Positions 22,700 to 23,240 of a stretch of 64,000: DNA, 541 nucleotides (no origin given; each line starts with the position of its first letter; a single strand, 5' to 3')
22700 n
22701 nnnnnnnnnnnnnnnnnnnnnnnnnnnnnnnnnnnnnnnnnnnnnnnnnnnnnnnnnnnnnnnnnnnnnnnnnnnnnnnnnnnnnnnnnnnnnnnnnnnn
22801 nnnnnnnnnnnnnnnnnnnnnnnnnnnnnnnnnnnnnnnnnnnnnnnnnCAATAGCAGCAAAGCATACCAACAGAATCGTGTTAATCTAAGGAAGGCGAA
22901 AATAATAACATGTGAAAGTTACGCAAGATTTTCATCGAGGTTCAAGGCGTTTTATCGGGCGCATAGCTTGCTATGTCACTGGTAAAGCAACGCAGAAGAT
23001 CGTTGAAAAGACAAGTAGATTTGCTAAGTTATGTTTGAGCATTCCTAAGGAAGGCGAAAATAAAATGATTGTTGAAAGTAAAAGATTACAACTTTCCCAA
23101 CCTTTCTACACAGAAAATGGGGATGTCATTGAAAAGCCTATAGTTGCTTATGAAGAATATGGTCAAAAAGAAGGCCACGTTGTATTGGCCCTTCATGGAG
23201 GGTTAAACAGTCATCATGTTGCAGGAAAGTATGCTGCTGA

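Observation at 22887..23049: Dispersed ~158 bp MITE-like repeat family, six same-orientation copies in 64 kb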

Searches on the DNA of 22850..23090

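Call 56: search_rna_families(source=window, start=22850, end=23090, threshold=evalue, max_evalue=1)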
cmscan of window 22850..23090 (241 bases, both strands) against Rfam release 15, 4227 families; matches with E-value up to 1: 0.
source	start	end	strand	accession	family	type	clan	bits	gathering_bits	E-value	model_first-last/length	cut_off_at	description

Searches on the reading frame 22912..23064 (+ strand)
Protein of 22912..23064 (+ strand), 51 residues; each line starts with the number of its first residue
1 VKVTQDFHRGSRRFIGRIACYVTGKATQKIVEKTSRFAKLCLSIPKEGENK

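Call 103: search_protein_representatives(protein=window:22912-23064:+)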
Query: 51 residues. Proteins with E-value up to 0.001 (for the whole library): 6; up to 1e-10: 1; up to 1e-30: 0. The best 6 are listed.
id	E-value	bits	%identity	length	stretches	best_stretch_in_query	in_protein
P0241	3.0e-12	61.2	86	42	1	5-41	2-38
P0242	5.8e-07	44.8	43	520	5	12-34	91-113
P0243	2.5e-06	42.9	48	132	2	3-41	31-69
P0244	9.5e-06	41.1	83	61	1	14-42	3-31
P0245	3.7e-05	39.3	45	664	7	9-29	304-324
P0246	4.2e-04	36.0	45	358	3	3-43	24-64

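Call 105: list_cluster_members(proteins=[P0241, P0244, P0243])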
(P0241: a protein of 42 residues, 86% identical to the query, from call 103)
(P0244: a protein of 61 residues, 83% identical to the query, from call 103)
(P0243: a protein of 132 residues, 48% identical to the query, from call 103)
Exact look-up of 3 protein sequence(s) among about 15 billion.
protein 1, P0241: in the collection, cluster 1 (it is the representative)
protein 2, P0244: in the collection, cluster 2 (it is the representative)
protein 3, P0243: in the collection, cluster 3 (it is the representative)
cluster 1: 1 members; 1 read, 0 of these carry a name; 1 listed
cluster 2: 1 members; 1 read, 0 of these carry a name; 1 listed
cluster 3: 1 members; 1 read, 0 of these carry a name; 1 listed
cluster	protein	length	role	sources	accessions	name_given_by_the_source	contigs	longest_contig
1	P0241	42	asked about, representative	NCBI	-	-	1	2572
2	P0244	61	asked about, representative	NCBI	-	-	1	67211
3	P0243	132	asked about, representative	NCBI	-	-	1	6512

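Call 106: find_encoding_contigs(protein=P0244, flank=10000, max_places=3)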
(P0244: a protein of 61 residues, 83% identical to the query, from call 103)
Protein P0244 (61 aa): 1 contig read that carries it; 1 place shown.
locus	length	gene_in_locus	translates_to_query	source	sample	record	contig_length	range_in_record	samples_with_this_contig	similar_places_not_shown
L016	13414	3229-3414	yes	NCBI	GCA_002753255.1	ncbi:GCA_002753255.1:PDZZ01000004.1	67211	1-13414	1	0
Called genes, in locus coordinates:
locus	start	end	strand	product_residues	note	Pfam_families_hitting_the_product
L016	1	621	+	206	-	?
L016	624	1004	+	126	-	PF01502:PRA-CH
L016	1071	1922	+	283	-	PF03705:CheR_N, PF01739:CheR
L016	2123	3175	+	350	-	PF00072:Response_reg, PF01339:CheB_methylest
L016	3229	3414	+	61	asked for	-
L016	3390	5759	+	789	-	PF02190:LON_substr_bdg, PF00004:AAA, PF07724:AAA_2 (faint), PF07728:AAA_5, PF22667:Lon_lid, PF05362:Lon_C, PF13541:ChlI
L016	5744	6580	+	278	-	PF02621:VitK2_biosynth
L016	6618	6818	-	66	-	-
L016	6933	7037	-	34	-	-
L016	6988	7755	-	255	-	PF00561:Abhydrolase_1, PF00975:Thioesterase, PF07819:PGAP1, PF12146:Hydrolase_4, PF12697:Abhydrolase_6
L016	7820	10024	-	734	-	PF04305:DUF455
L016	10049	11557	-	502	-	PF02789:Peptidase_M17_N, PF00883:Peptidase_M17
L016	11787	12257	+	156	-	PF02590:SPOUT_MTase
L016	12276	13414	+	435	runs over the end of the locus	PF13176:TPR_7 (faint), PF13428:TPR_14 (faint)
